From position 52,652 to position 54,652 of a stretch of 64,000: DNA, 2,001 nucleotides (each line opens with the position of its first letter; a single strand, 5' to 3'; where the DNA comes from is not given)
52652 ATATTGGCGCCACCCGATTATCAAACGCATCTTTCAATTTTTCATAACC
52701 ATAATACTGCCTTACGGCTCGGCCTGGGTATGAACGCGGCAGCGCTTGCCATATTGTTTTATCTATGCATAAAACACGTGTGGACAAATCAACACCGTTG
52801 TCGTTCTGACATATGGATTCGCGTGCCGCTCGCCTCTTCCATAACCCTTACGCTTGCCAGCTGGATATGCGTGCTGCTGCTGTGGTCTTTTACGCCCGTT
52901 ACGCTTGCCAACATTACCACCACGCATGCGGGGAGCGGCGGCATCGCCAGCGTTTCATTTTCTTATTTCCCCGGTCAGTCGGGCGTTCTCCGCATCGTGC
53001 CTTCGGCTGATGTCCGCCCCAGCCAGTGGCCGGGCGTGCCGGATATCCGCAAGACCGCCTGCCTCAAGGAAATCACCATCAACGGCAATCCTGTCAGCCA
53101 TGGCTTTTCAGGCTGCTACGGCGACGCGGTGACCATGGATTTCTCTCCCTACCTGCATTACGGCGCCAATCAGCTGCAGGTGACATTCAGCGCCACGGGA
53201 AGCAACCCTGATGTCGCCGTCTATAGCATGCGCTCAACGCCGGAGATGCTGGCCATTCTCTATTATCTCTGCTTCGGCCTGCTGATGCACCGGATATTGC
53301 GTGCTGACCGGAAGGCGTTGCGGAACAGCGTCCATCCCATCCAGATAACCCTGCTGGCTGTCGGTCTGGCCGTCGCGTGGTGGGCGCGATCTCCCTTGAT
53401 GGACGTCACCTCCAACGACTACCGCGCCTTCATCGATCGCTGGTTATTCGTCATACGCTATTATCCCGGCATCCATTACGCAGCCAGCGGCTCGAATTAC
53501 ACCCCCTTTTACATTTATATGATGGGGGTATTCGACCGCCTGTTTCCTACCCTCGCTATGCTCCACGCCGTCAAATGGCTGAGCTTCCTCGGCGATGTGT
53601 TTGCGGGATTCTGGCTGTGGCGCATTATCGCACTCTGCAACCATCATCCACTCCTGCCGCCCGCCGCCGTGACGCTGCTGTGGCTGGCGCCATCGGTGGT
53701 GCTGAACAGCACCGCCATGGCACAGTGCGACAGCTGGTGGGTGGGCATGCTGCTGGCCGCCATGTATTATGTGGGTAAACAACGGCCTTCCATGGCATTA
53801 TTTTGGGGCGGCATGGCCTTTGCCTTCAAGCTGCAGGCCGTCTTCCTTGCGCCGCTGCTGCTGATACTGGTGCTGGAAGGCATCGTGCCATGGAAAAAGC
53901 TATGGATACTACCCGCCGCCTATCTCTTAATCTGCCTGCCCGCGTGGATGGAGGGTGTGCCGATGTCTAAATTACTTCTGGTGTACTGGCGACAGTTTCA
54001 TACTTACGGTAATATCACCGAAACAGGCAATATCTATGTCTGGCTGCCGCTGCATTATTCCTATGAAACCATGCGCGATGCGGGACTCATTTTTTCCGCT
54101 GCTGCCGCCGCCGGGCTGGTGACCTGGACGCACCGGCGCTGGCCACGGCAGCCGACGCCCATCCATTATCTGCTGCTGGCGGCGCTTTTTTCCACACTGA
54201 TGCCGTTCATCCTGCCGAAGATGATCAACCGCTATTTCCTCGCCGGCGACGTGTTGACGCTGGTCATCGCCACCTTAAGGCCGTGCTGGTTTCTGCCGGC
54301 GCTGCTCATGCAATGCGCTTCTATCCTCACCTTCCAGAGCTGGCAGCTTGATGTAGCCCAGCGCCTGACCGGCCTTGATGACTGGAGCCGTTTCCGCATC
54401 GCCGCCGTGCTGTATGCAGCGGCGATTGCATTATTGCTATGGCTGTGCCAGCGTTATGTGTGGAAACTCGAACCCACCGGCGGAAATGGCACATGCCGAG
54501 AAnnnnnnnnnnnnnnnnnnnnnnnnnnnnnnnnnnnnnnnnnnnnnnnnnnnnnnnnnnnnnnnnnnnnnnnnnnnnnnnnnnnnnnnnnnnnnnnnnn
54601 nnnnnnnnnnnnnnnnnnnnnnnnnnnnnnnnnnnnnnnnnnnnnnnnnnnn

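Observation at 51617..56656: GtrB-like polyprenyl-phosphate glycosyltransferase preceded by three GT-C modules, two fused in one ~960-aa protein through a soluble domain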

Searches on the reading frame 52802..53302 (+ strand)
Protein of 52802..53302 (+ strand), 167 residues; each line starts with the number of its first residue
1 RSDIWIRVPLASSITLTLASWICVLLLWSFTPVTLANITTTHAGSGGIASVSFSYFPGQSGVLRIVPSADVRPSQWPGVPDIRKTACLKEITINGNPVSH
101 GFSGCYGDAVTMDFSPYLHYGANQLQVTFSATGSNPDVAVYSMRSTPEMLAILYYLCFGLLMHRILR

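Call 29: find_homologous_proteins(query=A2, max_evalue=0.001)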
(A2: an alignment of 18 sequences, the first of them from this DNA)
Query A2 (18 sequences): 5065 candidates shared short words with the query, none scored E <= 0.001.

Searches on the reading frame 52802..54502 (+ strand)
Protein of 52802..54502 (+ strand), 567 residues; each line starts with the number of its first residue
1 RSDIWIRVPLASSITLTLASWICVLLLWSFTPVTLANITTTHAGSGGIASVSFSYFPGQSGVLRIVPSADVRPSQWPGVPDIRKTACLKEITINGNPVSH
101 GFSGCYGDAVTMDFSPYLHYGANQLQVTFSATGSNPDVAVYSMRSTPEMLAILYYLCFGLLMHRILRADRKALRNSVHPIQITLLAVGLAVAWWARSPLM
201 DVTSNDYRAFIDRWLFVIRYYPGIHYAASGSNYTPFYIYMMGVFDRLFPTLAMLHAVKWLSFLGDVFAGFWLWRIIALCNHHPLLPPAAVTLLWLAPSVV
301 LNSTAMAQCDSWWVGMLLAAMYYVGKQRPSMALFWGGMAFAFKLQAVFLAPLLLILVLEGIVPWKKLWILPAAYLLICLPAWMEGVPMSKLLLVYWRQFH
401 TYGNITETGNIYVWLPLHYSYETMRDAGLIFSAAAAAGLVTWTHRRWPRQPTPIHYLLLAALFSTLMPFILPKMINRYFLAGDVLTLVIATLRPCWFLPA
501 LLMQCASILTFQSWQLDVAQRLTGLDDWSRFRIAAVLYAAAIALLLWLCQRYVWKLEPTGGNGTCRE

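Call 41: predict_structure(alignment_id=A3)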
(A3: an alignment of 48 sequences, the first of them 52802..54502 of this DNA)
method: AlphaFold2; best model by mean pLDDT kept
length: 567 residues; sequences in the alignment: 48
mean_pLDDT: 86.0   pTM: 0.86
mean pLDDT of the five models: 86.0, 85.2, 84.3, 84.1, 83.5
residues with pLDDT >= 90: 348; 70-90: 124; 50-70: 72; < 50: 23
segments of 3 or more residues with pLDDT < 50: 1-10, 30-32, 565-567
pLDDT, mean of each block of 10 residues (from residue 1): 39 58 59 54 80 89 82 49 73 91 76 93 93 77 82 74 65 70 93 94 91 89 65 87 89 94 96 96 95 97 94 98 98 98 96 98 98 94 90 89 83 89 92 97 96 98 97 90 98 98 96 88 94 97 98 84 49
secondary structure, 60 per line:
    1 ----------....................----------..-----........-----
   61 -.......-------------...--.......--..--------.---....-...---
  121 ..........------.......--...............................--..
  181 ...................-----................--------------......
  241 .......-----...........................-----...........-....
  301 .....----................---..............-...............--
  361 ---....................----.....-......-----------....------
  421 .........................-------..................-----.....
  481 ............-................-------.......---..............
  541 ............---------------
elements in order: H11-30 E48-55 E62-68 E87-93 E110-113 E121-130 E137-143 H146-176 H179-199 H205-220 H235-247 H253-279 H285-295 H297-305 H310-325 H329-342 H344-358 H364-383 H388-392 H394-399 H411-414 H421-445 H453-470 H476-492 H494-509 H517-523 H527-552

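Call 44: fold_search(model_id=the predicted structure, library=pdb)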
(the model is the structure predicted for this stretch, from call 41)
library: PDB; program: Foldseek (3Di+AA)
matches with E <= 10: 665; with E <= 0.001: 4
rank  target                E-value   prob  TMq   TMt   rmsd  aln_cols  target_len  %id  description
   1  6snh_X                1.9e-05  1.00  0.49  0.57   7.8       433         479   14  Cryo-EM structure of yeast ALG6 in complex with 6AG9 Fab and Dol25-P-Glc (released 2020-03-11)
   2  9wno_A                2.8e-05  1.00  0.47  0.61   6.2       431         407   14  Cryo-EM structure of Candida glabrata GPI mannosyltransferase I bound to Dol-P-Man (released 2025-12-03)
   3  7bvc_B                1.0e-04  1.00  0.36  0.22  17.7       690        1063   12  Cryo-EM structure of Mycobacterium smegmatis arabinosyltransferase EmbA-EmbB-AcpM2 in complex with ethambutol (released 2020-04-29)
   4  7bvc_A                1.2e-04  1.00  0.35  0.21  17.3       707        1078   11  Cryo-EM structure of Mycobacterium smegmatis arabinosyltransferase EmbA-EmbB-AcpM2 in complex with ethambutol (released 2020-04-29)
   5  5gmy_A                1.7e-03  1.00  0.33  0.24  20.5       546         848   11  Crystal structure of the Archaeoglobus fulgidus oligosaccharyltransferase (O29867_ARCFU) tethered with an acceptor pep (released 2017-02-01)
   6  6x0o                  2.3e-03  0.99  0.33  0.20  19.3       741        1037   12  Single-Particle Cryo-EM Structure of Arabinosyltransferase EmbB from Mycobacterium smegmatis (released 2020-06-10)
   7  8imx_U                2.6e-03  1.00  0.45  0.58   6.4       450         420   12  Cryo-EM structure of GPI-T with a chimeric GPI-anchored protein (released 2023-08-16)
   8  9dm7_A                4.7e-03  1.00  0.43  0.61   6.3       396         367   15  mannosyltransferase PimE in complex with Fab_E6 (released 2025-06-25)
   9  7oci_F                4.9e-03  1.00  0.34  0.30  17.8       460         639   10  Cryo-EM structure of yeast Ost6p containing oligosaccharyltransferase complex (released 2022-02-16)
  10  7e9s_A                4.9e-03  1.00  0.31  0.22  17.1       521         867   10  Archaeal oligosaccharyltransferase AglB from Archaeoglobus fulgidus in complex with an inhibitory peptide and a dolich (released 2021-09-08)
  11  8k10_A                5.3e-03  0.95  0.23  0.23  16.8       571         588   12  SID1 transmembrane family member 2 (released 2024-07-10)
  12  8pn9_A                6.0e-03  1.00  0.31  0.28  15.6       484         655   11  Structure of human oligosaccharyltransferase OST-A complex bound to NGI-1 (released 2024-05-08)
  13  7bx8_A                6.9e-03  0.99  0.36  0.22  16.3       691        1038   13  Mycobacterium smegmatis arabinosyltransferase complex EmbB2-AcpM2 in symmetric "resting state" (released 2020-05-27)
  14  8age_A                7.2e-03  1.00  0.35  0.31  15.3       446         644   10  Structure of yeast oligosaccharylransferase complex with acceptor peptide bound (released 2022-12-07)
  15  3wak                  7.5e-03  1.00  0.31  0.21  17.8       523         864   12  Crystal structure of the Archaeoglobus fulgidus oligosaccharyltransferase (O29867_ARCFU) in the apo form (released 2013-10-30)
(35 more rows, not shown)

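Call 64: find_related_loci(query=A5, collection=metagenome_contigs, flank=10000)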
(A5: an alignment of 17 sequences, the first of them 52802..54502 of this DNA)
Query A5 (567 aa) in metagenome_contigs; peptide patterns used: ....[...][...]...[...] (x = any residue, [..] = any of these).
600 stretches matched a pattern (row limit reached: there are more); 537 encode a relative of the query (tblastn E <= 1e-3); the best 80 are kept; 80 distinct loci.
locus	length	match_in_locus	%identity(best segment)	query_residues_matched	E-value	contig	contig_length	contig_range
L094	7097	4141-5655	36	32-555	2e-82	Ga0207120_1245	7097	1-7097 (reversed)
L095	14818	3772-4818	33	170-511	6e-45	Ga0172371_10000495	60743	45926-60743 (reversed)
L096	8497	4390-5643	29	157-558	5e-44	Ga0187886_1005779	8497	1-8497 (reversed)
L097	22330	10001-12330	35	167-565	2e-42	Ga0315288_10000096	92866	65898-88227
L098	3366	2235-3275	33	165-517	2e-42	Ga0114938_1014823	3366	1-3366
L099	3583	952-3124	30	163-517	3e-41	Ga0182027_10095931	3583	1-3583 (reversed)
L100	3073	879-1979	29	143-511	4e-41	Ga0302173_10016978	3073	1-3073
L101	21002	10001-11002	30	180-514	2e-40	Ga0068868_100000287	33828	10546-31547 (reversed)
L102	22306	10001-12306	30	163-538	1e-40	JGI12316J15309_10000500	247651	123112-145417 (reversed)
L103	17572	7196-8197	30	180-514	2e-40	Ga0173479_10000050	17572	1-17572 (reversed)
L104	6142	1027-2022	32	175-506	4e-40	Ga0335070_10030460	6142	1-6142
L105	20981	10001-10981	31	185-511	3e-39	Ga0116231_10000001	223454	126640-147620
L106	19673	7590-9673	27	164-517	2e-39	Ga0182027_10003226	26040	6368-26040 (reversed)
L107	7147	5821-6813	29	168-499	5e-39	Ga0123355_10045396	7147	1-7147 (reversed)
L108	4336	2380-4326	31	167-518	4e-39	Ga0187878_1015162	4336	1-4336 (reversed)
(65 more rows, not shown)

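Call 72: search_protein_families(library=pfam, alignment_id=A3, max_evalue=0.01)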
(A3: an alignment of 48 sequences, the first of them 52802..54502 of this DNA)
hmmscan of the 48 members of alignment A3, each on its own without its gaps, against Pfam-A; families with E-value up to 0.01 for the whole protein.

A. member 1, window:52802-54502:+ (567 aa): 0 families

B. families by the number of members that match (of 48 scanned): 10 families
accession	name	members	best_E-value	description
PF09594.16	GT87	18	3.5e-09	Glycosyltransferase family 87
PF05208.19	ALG3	2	0.00089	ALG3 protein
PF00535.33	Glycos_transf_2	1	3e-29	Glycosyl transferase family 2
PF13641.12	Glyco_tranf_2_3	1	2.6e-10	Glycosyltransferase like family 2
PF04138.20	GtrA_DPMS_TM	1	7.8e-08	GtrA/DPMS, transmembrane domain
PF13231.12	PMT_2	1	1e-06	Dolichyl-phosphate-mannose-protein mannosyltransferase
PF05007.19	Mannosyl_trans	1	0.00011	Mannosyltransferase (PIG-M)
PF15971.10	Mannosyl_trans4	1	0.00033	DolP-mannose mannosyltransferase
PF03155.21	Alg6_Alg8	1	0.00039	ALG6, ALG8 glycosyltransferase family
PF10111.15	Glyco_tranf_2_2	1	0.0037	Glycosyltransferase like family 2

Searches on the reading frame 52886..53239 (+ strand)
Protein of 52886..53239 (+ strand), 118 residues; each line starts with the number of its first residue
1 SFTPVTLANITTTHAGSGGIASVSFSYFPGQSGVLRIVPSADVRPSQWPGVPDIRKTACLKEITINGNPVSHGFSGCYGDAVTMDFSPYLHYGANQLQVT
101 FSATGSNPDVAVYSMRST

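Call 53: predict_structure(alignment_id=A4)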
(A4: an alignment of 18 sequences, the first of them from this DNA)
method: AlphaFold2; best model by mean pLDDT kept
length: 118 residues; sequences in the alignment: 18
mean_pLDDT: 91.6   pTM: 0.80
mean pLDDT of the five models: 91.6, 86.2, 85.9, 85.5, 84.7
residues with pLDDT >= 90: 82; 70-90: 35; 50-70: 1; < 50: 0
segments of 3 or more residues with pLDDT < 50: none
pLDDT, mean of each block of 10 residues (from residue 1): 92 93 97 95 83 87 96 83 95 97 89 91
secondary structure, 60 per line:
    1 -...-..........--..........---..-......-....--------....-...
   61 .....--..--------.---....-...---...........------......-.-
elements in order: E2-4 E6-15 E18-27 E34-39 E41-44 E53-56 E58-65 E82-85 E93-103 E110-115
